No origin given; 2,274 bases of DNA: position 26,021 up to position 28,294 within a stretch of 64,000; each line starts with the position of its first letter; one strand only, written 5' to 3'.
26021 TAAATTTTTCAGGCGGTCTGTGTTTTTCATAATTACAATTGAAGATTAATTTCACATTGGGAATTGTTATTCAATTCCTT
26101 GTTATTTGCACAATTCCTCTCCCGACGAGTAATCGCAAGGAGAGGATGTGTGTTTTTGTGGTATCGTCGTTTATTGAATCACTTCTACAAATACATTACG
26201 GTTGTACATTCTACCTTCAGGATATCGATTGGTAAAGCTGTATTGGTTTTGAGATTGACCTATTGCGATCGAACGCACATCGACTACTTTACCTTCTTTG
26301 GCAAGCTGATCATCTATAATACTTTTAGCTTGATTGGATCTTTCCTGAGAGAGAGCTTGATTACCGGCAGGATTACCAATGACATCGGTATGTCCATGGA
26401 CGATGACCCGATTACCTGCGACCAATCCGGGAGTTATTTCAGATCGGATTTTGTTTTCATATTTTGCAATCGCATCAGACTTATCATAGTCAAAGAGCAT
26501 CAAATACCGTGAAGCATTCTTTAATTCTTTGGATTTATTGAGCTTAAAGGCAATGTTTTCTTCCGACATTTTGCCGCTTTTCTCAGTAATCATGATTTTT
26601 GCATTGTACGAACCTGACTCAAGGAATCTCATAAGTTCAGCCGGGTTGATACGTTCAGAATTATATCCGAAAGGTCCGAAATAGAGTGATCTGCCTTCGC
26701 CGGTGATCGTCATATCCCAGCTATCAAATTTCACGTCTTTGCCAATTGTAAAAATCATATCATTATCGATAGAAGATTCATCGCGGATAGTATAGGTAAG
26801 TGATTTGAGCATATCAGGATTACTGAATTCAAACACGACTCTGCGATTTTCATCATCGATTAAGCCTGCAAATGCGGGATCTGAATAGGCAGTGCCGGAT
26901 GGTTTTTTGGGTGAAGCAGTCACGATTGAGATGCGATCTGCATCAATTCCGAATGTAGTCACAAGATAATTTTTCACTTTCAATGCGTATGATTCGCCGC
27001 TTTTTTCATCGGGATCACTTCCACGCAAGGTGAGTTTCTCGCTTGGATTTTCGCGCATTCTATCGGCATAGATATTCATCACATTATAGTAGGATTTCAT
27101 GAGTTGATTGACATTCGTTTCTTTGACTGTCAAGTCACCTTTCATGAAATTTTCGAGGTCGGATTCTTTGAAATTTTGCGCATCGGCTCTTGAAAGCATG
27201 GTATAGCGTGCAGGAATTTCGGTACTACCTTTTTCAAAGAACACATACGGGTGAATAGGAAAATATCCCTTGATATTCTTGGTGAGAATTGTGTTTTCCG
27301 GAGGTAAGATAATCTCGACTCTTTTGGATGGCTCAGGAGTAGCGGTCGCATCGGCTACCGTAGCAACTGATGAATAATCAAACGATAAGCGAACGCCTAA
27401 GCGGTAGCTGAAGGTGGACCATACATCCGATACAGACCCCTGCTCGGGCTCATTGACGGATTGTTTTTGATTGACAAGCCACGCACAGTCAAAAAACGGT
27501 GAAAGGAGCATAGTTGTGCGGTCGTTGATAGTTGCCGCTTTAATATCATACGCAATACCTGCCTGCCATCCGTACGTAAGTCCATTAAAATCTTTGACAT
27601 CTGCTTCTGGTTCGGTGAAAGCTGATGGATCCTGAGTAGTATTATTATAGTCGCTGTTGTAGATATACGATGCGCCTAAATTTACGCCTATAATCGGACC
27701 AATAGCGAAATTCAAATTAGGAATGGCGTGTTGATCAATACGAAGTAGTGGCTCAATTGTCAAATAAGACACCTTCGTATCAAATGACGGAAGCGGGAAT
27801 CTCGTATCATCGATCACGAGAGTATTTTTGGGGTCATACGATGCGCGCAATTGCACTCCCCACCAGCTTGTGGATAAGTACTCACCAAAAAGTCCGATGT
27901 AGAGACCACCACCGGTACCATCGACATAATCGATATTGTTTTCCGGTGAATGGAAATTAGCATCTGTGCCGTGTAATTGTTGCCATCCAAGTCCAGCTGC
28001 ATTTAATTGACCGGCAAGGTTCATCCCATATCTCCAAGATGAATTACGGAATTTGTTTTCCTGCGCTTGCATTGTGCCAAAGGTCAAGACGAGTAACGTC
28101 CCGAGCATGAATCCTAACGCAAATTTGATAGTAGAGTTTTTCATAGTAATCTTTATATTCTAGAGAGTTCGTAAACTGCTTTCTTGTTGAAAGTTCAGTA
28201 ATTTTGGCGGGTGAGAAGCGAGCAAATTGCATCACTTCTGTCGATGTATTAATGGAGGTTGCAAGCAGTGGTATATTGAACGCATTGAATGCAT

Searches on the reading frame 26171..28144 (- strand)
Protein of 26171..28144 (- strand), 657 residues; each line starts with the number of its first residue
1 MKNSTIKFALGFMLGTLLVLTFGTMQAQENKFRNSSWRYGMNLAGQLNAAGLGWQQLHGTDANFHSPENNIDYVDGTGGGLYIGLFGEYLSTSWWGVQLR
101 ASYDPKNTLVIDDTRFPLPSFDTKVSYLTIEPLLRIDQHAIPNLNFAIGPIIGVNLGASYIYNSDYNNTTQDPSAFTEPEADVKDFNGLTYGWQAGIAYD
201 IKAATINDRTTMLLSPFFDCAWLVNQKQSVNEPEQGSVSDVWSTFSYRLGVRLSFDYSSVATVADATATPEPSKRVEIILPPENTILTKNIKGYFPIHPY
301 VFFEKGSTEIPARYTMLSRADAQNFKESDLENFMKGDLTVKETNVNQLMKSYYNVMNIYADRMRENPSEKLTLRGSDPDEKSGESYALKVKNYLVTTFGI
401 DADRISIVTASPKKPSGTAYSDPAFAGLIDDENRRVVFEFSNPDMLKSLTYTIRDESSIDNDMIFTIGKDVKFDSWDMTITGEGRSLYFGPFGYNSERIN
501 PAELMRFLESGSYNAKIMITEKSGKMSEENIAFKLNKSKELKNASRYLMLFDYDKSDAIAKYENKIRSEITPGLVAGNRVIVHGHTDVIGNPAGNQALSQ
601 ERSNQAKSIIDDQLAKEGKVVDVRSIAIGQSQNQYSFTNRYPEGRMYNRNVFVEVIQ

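Call 58: search_protein_families(library=pfam, proteins=[window:26171-28144:-], max_evalue=0.00001)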
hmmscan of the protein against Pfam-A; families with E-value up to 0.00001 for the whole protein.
window:26171-28144:- (657 aa): 3 families
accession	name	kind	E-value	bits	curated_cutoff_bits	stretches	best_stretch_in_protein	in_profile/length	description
PF00691.25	OmpA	-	9.5e-09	35.9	27.2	0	560-648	11-97/98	OmpA family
PF13568.12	OMP_b-brl_2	-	1.5e-07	32.1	27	1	27-202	2-157/175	Outer membrane protein beta-barrel domain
PF13505.12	OMP_b-brl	-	3.6e-06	27.7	28.7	0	17-201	3-140/175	Outer membrane protein beta-barrel domain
